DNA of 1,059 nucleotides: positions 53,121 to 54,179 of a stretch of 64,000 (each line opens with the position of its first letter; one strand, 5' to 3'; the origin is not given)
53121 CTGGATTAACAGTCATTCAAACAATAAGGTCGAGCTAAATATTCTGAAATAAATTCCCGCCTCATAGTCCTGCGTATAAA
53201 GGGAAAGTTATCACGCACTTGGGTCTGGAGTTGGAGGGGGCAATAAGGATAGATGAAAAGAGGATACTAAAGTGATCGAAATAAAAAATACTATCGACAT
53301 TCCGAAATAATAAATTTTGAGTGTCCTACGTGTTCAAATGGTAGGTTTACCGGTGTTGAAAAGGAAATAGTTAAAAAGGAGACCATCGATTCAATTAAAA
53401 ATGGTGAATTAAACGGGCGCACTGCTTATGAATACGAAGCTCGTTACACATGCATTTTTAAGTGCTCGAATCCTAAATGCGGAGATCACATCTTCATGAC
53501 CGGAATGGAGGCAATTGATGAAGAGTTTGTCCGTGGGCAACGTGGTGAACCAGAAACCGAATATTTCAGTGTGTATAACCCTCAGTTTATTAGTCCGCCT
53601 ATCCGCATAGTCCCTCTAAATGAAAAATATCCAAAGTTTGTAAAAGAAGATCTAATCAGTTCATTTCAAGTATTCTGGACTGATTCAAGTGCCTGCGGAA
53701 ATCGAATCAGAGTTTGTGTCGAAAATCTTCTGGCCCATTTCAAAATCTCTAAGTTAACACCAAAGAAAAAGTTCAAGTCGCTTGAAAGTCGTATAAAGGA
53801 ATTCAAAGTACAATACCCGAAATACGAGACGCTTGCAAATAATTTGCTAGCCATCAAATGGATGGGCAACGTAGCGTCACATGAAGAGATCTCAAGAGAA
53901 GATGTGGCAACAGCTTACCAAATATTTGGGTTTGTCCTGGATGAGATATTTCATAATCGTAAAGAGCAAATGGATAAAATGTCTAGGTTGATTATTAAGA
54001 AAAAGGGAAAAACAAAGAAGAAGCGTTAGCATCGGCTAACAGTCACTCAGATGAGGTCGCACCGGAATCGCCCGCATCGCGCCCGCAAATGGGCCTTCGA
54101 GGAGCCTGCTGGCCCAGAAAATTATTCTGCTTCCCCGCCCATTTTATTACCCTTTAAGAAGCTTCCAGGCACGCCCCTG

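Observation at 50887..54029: Very AT-rich four-gene cassette next to the Gabija-like pair: candidate uncharacterised defence / abortive-infection module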

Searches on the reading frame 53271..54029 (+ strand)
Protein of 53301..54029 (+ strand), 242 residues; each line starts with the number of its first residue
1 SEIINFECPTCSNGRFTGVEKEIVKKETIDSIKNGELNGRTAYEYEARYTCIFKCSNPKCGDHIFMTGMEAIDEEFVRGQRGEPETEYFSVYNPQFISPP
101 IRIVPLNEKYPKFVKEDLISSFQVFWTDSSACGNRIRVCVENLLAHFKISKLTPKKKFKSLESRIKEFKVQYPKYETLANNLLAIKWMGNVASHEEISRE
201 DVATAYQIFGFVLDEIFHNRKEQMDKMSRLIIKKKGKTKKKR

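Call 7: search_protein_families(library=padloc, proteins=[window:53301-54029:+], max_evalue=0.1)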
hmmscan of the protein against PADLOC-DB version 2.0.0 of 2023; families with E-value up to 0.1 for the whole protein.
window:53301-54029:+ (242 aa): 0 families

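Call 8: search_protein_families(library=ncbifam, proteins=[window:53301-54029:+], max_evalue=0.1)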
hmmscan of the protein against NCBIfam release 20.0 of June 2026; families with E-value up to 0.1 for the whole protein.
window:53301-54029:+ (242 aa): 1 family
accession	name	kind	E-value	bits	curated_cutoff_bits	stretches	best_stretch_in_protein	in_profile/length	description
NF002063.0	PRK00893.1-3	equivalog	0.014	15.1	171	1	24-61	71-108/142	aspartate carbamoyltransferase regulatory subunit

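Call 14: find_homologous_proteins(query=window:53319-54029:+, max_evalue=0.001)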
Query window:53319-54029:+ (236 aa): 6 proteins with E <= 0.001 among 222 candidates.
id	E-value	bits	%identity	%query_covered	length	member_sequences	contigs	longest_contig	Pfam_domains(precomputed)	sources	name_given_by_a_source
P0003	3.0e-112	392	100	75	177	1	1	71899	PF13643.12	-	-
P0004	8.3e-93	328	61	98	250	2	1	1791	PF13643.12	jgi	jgi:Domain of unknown function (DUF4145)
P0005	6.3e-64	234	44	95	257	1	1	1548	PF13643.12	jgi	jgi:hypothetical protein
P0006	1.3e-52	197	41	98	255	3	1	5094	PF13643.12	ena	-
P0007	1.7e-31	128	33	100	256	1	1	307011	PF13643.12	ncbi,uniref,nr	ncbi:DUF4145 domain-containing protein [Shewanella sp. YLB-07]|uniref:DUF4145 domain-containing prot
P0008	7.8e-27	112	32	99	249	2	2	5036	PF13643.12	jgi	jgi:hypothetical protein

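Call 18: find_encoding_contigs(protein=P0007, flank=10000, max_places=4)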
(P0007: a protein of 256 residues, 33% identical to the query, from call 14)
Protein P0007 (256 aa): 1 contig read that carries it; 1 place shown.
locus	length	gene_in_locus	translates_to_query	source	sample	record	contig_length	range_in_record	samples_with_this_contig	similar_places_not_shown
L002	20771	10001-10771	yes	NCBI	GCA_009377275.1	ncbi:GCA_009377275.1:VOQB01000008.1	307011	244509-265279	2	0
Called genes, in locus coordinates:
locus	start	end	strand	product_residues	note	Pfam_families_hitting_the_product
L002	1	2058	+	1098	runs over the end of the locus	PF04313:HSDR_N, PF04851:ResIII, PF18766:SWI2_SNF2, PF22679:T1R_D3-like, PF11867:T1RH-like_C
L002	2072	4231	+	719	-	PF07728:AAA_5, PF28529:McrB_lid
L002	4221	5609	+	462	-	PF10117:McrBC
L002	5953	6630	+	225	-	PF00092:VWA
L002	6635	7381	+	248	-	PF13672:PP2C_2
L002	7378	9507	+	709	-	PF00069:Pkinase, PF01396:Zn_ribbon_Top1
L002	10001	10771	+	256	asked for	PF13643:DUF4145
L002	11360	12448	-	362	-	PF07885:Ion_trans_2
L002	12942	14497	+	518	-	PF01527:HTH_Tnp_1, PF13384:HTH_23 (faint), PF13518:HTH_28 (faint), PF13551:HTH_29 (faint), PF13565:HTH_32 (faint), PF00665:rve, PF13683:rve_3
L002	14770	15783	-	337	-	-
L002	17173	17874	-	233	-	-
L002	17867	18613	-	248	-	-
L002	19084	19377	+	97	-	PF01909:NTP_transf_2 (faint)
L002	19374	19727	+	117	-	-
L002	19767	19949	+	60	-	-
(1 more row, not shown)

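Call 19: find_encoding_contigs(protein=P0006, flank=10000, max_places=4)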
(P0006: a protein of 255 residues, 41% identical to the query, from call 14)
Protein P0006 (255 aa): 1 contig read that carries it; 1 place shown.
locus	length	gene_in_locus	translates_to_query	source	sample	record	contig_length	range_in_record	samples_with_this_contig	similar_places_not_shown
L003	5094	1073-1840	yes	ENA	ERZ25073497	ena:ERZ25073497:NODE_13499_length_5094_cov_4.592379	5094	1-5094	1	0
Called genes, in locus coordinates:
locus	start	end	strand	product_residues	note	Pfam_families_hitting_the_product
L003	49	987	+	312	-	-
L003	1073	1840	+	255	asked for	PF13643:DUF4145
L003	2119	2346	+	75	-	PF09926:DUF2158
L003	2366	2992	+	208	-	-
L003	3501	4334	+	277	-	PF13676:TIR_2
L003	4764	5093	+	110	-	?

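Call 20: find_encoding_contigs(protein=P0008, flank=10000, max_places=4)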
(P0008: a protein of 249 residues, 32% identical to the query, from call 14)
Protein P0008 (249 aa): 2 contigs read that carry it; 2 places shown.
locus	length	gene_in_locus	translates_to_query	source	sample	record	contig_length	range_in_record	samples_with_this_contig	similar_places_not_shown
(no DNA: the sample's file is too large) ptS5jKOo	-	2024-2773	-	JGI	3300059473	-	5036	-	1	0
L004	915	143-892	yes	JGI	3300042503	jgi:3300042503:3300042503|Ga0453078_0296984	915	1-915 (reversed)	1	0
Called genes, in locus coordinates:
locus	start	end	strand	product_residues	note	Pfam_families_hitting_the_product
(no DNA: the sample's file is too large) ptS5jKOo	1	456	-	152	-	?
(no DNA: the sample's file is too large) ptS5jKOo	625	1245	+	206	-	-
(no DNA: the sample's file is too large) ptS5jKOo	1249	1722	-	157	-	PF03061:4HBT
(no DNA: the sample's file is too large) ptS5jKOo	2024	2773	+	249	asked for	PF13643:DUF4145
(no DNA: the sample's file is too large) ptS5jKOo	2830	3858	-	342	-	-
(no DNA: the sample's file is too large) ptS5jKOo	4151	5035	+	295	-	?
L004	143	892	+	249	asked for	PF13643:DUF4145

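Call 36: search_solved_structures(query=A1, max_evalue=1, show_alignments=3)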
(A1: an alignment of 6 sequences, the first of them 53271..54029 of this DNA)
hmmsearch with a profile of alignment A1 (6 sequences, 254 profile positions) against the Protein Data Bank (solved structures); distinct sequences matched with E-value up to 1: 3.
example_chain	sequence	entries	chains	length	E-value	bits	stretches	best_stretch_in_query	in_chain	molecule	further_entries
1utg_A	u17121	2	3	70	0.044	16.2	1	185-245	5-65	UTEROGLOBIN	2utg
4wfc_A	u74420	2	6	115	0.07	15.6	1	177-248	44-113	Exosome complex exonuclease RRP6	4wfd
8gv5_B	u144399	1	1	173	0.41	13.1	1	145-184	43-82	Hemagglutinin HA2 chain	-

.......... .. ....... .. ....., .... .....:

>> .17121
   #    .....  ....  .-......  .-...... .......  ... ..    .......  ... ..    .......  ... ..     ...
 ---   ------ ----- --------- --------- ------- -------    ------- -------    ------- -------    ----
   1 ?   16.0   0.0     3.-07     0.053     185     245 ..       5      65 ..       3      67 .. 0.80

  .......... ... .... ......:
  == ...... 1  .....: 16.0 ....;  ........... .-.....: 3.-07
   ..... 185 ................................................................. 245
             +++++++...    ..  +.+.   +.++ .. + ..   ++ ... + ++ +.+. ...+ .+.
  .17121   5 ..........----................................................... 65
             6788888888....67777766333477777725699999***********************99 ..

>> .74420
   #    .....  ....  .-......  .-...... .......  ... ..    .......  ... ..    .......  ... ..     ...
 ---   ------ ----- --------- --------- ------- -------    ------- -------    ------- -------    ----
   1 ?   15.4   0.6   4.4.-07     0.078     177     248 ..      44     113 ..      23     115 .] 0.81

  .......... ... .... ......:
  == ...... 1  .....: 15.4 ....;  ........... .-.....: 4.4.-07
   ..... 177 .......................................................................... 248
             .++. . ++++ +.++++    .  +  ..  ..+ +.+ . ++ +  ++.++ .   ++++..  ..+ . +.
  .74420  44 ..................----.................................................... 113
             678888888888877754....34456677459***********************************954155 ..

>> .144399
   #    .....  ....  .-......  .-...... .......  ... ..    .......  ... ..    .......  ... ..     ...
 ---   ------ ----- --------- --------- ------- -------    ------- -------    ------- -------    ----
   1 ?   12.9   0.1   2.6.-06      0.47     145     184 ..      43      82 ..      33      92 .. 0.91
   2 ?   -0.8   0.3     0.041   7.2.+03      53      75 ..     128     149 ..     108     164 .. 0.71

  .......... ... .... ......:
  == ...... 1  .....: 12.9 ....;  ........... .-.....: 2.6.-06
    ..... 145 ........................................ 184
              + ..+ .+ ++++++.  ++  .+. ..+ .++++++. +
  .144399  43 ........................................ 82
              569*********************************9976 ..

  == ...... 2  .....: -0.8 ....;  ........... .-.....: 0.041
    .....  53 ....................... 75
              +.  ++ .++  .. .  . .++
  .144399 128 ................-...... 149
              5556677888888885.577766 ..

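Call 39: search_protein_families(library=padloc, proteins=[P0007, P0008], max_evalue=10)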
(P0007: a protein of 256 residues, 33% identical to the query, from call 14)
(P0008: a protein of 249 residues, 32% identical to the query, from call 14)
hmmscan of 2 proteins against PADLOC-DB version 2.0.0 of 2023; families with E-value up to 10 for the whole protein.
P0007 (256 aa): 0 families

P0008 (249 aa): 1 family
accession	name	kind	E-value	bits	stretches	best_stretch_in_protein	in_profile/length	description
PDLC04015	PD-Lambda-5_A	-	0.00019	18.6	1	142-181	359-398/463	-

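Call 44: find_encoding_contigs(protein=P0004, flank=10000, max_places=6)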
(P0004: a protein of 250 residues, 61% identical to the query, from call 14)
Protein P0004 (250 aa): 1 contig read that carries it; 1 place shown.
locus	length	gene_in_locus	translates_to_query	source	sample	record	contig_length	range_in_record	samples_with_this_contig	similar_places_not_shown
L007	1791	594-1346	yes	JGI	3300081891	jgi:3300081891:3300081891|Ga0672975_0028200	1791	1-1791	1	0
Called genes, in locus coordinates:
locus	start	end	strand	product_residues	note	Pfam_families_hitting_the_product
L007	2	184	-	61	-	?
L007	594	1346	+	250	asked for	PF13643:DUF4145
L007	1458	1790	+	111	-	?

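Call 46: find_encoding_contigs(protein=P0005, flank=10000, max_places=6)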
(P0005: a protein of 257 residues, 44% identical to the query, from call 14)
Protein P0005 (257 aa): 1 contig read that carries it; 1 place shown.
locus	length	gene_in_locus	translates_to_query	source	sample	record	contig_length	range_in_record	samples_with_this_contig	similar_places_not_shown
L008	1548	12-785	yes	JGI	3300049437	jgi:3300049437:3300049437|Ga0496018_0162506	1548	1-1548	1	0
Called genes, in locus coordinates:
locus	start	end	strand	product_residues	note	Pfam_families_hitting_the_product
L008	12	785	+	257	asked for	PF13643:DUF4145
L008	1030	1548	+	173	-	?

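Call 49: find_related_loci(query=A1, collection=viral_contigs, flank=8000)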
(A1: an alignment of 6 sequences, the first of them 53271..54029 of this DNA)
Query A1 (252 aa) in viral_contigs; peptide patterns used: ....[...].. (x = any residue, [..] = any of these).
42 stretches matched a pattern; 7 encode a relative of the query (tblastn E <= 1e-3); 7 distinct loci.
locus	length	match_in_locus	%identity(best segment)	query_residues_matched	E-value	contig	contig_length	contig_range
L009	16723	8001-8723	29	5-247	4e-26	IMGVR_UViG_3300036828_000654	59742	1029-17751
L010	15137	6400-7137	29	2-249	1e-25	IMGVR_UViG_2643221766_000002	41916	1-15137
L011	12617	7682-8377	27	16-249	3e-25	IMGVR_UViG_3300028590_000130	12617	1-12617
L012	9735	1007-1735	29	3-250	9e-23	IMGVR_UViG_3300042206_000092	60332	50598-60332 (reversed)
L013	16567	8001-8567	31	53-247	2e-22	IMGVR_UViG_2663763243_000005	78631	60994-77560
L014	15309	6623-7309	29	16-250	2e-20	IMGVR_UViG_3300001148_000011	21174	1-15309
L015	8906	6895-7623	26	3-250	2e-19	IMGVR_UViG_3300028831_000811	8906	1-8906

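Call 61: find_related_loci(query=A1, collection=genome_contigs, flank=10000)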
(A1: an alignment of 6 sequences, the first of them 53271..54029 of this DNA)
Query A1 (252 aa) in genome_contigs; peptide patterns used: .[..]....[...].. (x = any residue, [..] = any of these).
83 stretches matched a pattern; 72 encode a relative of the query (tblastn E <= 1e-3); 72 distinct loci.
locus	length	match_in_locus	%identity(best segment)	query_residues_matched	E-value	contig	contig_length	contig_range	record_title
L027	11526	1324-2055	45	9-251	4e-61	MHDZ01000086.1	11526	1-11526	MAG: Nitrospirae bacterium GWC2_57_13 gwc2_scaffold_6741, whole genome shotgun sequence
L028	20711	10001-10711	32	16-252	5e-40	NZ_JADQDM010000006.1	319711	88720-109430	Hymenobacter ruricola strain BT662 NODE_6_length_319711_cov_18.867708, whole genome shotgun sequence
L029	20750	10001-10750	30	5-252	1e-37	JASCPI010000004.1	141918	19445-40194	Lysobacteraceae bacterium PS02065 NODE_4_length_141918_cov_11.447349, whole genome shotgun sequence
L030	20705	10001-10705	33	18-252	5e-37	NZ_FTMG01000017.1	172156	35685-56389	Mucilaginibacter lappiensis strain ATCC BAA-1855, whole genome shotgun sequence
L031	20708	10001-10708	33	18-252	7e-36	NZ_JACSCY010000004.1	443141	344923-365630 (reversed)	Hymenobacter citatus strain BT507 NODE_4_length_443141_cov_46.876068, whole genome shotgun sequence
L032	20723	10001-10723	31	16-252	2e-35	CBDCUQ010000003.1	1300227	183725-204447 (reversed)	MAG: Hyphomicrobium sp. isolate cc277e33-a93a-42d5-908a-75521c11e75e genome assembly, contig: contig_3, whole genome sho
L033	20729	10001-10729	34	2-246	3e-41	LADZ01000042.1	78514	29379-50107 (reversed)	MAG: Flavobacteriales bacterium BRH_c54 BRHa_1002738, whole genome shotgun sequence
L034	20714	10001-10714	30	16-251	2e-35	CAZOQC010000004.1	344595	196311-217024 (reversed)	MAG TPA_asm: uncultured Spirosoma sp. isolate binchicken_co183_10 genome assembly, contig: NODE_35_length_344595_cov_7.4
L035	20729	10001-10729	32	7-246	1e-34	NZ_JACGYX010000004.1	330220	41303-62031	Psychrobacter sp. GP33 4, whole genome shotgun sequence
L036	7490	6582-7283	32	15-246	8e-35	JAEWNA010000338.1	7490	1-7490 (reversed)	MAG: Proteobacteria bacterium isolate OH_PDB_150 k127_67007, whole genome shotgun sequence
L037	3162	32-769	32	10-245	2e-34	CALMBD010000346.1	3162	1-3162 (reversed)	MAG TPA_asm: uncultured Bacteroidetes bacterium isolate SRR5676451_bin.54_CONCOCT_v1.1_MAG genome assembly, contig: ERZ7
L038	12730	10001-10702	31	16-250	2e-34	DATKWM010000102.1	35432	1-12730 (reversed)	MAG TPA_asm: Desulfatiglandales bacterium isolate SMAG_U14163 k141_3203760, whole genome shotgun sequence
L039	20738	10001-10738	31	7-250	7e-34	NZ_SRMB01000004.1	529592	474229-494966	Hymenobacter metallicola strain 9PBR-1 NODE_4_length_529592_cov_30.211449, whole genome shotgun sequence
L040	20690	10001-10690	32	8-234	2e-33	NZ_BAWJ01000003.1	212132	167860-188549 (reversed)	Psychrobacter sp. JCM 18903, whole genome shotgun sequence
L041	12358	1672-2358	29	8-234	1e-32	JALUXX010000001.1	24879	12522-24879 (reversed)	MAG: Gammaproteobacteria bacterium isolate 131-447_metabat2_scaf2bin.039 131-447_scaffold_1004_c1, whole genome shotgun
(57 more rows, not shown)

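Call 63: predict_structure(alignment_id=A5)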
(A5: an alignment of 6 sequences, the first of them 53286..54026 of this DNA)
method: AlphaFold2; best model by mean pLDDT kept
length: 247 residues; sequences in the alignment: 6
mean_pLDDT: 85.9   pTM: 0.73
mean pLDDT of the five models: 85.9, 85.6, 84.6, 84.3, 83.8
residues with pLDDT >= 90: 107; 70-90: 118; 50-70: 17; < 50: 5
segments of 3 or more residues with pLDDT < 50: 243-247
pLDDT, mean of each block of 10 residues (from residue 1): 90 88 92 85 75 93 89 90 81 90 87 89 91 90 93 91 93 92 90 87 88 92 69 65 47
secondary structure, 60 per line:
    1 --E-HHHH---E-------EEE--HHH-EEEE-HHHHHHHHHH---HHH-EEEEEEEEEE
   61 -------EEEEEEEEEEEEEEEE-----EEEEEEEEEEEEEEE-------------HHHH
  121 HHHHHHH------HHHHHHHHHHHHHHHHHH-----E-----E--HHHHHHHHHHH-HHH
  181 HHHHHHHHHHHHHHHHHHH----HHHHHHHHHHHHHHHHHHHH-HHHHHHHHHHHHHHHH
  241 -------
elements in order: H5-8 E20-22 E29-32 H34-43 E51-60 E68-83 E89-103 H117-127 H134-151 H166-176 H178-199 H204-223 H225-240
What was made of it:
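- On RAZR / PD-T7-4: The AF2 model gives a beta-rich N-domain with pLDDT ~85-93 (call 63).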

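Call 67: fold_search(model_id=the predicted structure, library=pdb)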
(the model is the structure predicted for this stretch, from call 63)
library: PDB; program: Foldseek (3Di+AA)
matches with E <= 10: 521; with E <= 0.001: 0
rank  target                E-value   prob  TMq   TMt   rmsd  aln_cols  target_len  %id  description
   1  5gpk_A                7.8e-02  0.25  0.16  0.19  18.0       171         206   11  Crystal structure of Ccp1 mutant (released 2016-11-30)
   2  7ae6_A                1.2e-01  0.75  0.25  0.36  11.2       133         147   13  Crystal structure of di-AMPylated HEPN(R102A) toxin (released 2020-12-30)
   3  7f5z_A                1.2e-01  0.18  0.12  0.19  12.4       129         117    9  Crystal structure of the single-stranded dna-binding protein from Mycobacterium tuberculosis- Form III (released 2022-05-11)
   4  1ue6_C                1.4e-01  0.16  0.12  0.21  12.8       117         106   10  Crystal structure of the single-stranded dna-binding protein from mycobacterium tuberculosis (released 2004-02-10)
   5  5gpk_B                1.5e-01  0.25  0.16  0.19  17.8       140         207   10  Crystal structure of Ccp1 mutant (released 2016-11-30)
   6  7f5z_B                1.6e-01  0.14  0.12  0.19  13.6       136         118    9  Crystal structure of the single-stranded dna-binding protein from Mycobacterium tuberculosis- Form III (released 2022-05-11)
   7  1x3e_B                1.8e-01  0.15  0.11  0.18  12.8       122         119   11  Crystal structure of the single-stranded DNA-binding protein from Mycobacterium smegmatis (released 2005-08-15)
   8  5gpl_A                1.8e-01  0.15  0.13  0.14  15.0       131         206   13  Crystal structure of Ccp1 (released 2016-11-30)
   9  9ekz_A                1.8e-01  0.09  0.17  0.11  17.6       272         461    7  (+)ML-SI3 bound TRPML2 in an open state (released 2025-06-18)
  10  3eiv_B                2.0e-01  0.12  0.12  0.20  15.0       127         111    9  Crystal Structure of Single-stranded DNA-binding protein from Streptomyces coelicolor (released 2009-09-08)
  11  7f5y_B                2.0e-01  0.12  0.12  0.19  13.3       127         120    9  Crystal structure of the single-stranded dna-binding protein from Mycobacterium tuberculosis- Form III (released 2022-05-11)
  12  2rqf_MODEL_1_A        2.2e-01  0.08  0.14  0.15  24.0       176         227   12  Solution structure of juvenile hormone binding protein from silkworm in complex with JH III (released 2010-05-05)
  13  6jdg_D                2.4e-01  0.15  0.09  0.17  13.2       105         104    8  Complexed crystal structure of PaSSB with ssDNA dT20 at 2.39 angstrom resolution (released 2019-12-11)
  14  7ae8_D                2.6e-01  0.57  0.25  0.36  11.2       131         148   14  Crystal structure of HEPN(R102A) toxin (released 2020-12-30)
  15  7ae8_B                2.9e-01  0.87  0.26  0.40   7.3       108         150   15  Crystal structure of HEPN(R102A) toxin (released 2020-12-30)
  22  7ae6_B                3.8e-01  0.54  0.24  0.36   7.4       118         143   13  Crystal structure of di-AMPylated HEPN(R102A) toxin (released 2020-12-30)
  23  7ae8_A                3.8e-01  0.47  0.24  0.34   8.4       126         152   15  Crystal structure of HEPN(R102A) toxin (released 2020-12-30)
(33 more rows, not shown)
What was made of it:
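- On RAZR / PD-T7-4: The best relevant Foldseek matches are the HEPN toxin 7ae6/7ae8, prob 0.75-0.87, but E>0.1 (call 67).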

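Call 83: search_protein_families(library=padloc, alignment_id=A8, max_evalue=0.01)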
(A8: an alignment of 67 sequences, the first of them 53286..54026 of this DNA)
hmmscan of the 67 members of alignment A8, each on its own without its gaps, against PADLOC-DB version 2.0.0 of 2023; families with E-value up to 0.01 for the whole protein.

A. member 1, window:53286-54026:+ (247 aa): 0 families

B. families by the number of members that match (of 67 scanned): 6 families
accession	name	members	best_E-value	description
PDLC04109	PD-T7-4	14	9e-06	-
PDLC04015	PD-Lambda-5_A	2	0.00019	-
PDLC01036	WYL/Csx1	1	0.00055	CARF+WYL C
PDLC04472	PDC-M16A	1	0.00065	-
PDLC01675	Cas13d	1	0.0081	Cas13d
PDLC03630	REase_MTase_IIG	1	0.009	Type IIG restriction enzyme-methyltransferase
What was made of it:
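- On RAZR / PD-T7-4: 14 of 67 family members hit, best 9e-6 (call 83), and SEN8 gp49 hits at 4e-5 (call 39).
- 14 of 67 family members hit the PADLOC PD-T7-4 model, by far the most frequent hit (call 83).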

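Call 84: search_solved_structures(query=A8, max_evalue=10, show_alignments=3)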
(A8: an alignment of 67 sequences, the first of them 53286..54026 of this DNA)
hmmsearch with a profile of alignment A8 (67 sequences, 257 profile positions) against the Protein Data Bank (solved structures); distinct sequences matched with E-value up to 10: 2.
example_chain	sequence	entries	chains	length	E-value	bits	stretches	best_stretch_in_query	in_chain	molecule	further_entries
1dh3_A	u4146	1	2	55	1.1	11.7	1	158-201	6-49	TRANSCRIPTION FACTOR CREB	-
36rp_A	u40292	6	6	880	1.3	11.5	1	8-39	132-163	DNA-directed RNA polymerase subunit Rpo1N | DNA-directed RNA polymerase subunit A'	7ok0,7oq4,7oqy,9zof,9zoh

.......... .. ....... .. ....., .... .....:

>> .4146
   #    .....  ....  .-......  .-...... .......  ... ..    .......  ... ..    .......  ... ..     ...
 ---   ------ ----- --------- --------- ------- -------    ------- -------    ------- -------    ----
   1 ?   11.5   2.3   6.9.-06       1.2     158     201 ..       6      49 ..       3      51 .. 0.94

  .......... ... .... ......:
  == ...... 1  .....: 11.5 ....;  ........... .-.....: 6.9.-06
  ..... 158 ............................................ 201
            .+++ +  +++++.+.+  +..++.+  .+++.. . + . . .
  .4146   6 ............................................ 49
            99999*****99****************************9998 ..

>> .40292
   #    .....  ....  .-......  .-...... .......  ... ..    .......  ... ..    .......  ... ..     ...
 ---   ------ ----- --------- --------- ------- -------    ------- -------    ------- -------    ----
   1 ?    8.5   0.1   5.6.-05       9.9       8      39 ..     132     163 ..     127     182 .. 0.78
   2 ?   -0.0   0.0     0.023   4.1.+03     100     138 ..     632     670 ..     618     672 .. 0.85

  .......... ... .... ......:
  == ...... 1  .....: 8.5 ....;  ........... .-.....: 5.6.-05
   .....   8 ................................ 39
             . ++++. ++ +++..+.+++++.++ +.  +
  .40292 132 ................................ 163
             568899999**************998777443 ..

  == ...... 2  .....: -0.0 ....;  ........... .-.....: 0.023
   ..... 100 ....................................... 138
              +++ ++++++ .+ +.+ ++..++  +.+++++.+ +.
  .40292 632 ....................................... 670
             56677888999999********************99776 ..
